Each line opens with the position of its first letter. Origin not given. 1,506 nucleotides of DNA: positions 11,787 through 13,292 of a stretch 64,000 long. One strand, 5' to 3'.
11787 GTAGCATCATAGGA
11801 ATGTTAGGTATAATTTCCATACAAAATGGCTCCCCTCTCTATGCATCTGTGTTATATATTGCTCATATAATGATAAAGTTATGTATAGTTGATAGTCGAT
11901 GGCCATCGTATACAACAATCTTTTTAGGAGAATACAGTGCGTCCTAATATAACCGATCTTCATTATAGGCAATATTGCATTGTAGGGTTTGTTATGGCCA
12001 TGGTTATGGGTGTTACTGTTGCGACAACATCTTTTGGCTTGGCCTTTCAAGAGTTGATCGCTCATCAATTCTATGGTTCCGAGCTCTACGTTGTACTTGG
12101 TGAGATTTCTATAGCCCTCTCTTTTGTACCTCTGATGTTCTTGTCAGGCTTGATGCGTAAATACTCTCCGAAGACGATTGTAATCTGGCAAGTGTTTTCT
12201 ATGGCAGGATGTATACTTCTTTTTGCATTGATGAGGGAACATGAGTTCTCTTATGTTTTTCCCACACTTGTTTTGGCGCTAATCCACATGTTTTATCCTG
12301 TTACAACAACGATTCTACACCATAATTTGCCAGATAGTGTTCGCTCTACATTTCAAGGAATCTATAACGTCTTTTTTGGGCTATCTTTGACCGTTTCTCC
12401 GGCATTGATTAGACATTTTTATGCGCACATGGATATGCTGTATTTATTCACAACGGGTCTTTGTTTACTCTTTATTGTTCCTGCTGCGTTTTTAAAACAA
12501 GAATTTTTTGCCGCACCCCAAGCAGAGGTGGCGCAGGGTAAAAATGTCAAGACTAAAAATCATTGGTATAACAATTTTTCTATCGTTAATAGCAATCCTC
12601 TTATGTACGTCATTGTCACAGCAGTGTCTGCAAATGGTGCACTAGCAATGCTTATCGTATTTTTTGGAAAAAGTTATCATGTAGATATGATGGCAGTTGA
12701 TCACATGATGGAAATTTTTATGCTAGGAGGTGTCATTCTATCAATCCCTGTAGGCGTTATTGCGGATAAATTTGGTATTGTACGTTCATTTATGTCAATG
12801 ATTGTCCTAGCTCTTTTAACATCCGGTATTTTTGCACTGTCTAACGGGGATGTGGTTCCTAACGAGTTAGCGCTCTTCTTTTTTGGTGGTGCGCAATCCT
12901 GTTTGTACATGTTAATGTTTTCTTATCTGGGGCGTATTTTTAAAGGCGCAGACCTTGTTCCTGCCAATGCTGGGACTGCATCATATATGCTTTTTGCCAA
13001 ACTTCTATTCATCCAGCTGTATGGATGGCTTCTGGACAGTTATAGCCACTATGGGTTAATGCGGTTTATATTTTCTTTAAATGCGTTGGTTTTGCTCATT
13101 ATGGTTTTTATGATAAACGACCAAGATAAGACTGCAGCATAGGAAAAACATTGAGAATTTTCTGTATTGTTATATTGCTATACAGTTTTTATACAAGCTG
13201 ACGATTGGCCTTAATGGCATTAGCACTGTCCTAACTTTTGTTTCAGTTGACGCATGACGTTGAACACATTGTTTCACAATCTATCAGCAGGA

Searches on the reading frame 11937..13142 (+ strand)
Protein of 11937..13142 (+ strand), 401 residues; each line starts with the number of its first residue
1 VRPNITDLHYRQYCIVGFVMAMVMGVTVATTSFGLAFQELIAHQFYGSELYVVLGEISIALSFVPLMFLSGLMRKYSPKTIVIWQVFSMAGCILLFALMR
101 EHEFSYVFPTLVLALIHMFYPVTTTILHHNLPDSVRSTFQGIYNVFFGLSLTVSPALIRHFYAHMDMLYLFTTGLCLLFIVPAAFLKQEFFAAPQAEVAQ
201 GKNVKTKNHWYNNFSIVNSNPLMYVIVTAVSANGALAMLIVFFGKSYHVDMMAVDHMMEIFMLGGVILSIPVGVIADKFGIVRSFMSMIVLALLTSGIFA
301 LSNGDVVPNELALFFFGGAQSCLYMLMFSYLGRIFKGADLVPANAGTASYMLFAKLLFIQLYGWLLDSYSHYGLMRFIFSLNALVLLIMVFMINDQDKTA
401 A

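Call 35: search_protein_families(library=pfam, proteins=[window:11937-13142:+], max_evalue=0.00001)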
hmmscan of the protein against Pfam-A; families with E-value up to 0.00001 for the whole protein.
window:11937-13142:+ (401 aa): 1 family
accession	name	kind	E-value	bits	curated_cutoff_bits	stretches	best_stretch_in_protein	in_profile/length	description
PF07690.21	MFS_1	-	5.5e-17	62.2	33.4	1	23-335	5-323/347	Major Facilitator Superfamily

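Call 84: search_protein_families(library=ncbifam, proteins=[window:11937-13142:+], max_evalue=1e-10)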
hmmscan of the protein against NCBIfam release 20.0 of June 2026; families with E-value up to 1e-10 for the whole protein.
window:11937-13142:+ (401 aa): 0 families
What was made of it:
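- The SDF substrate is unknown, with no NCBIfam hit (call 84).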
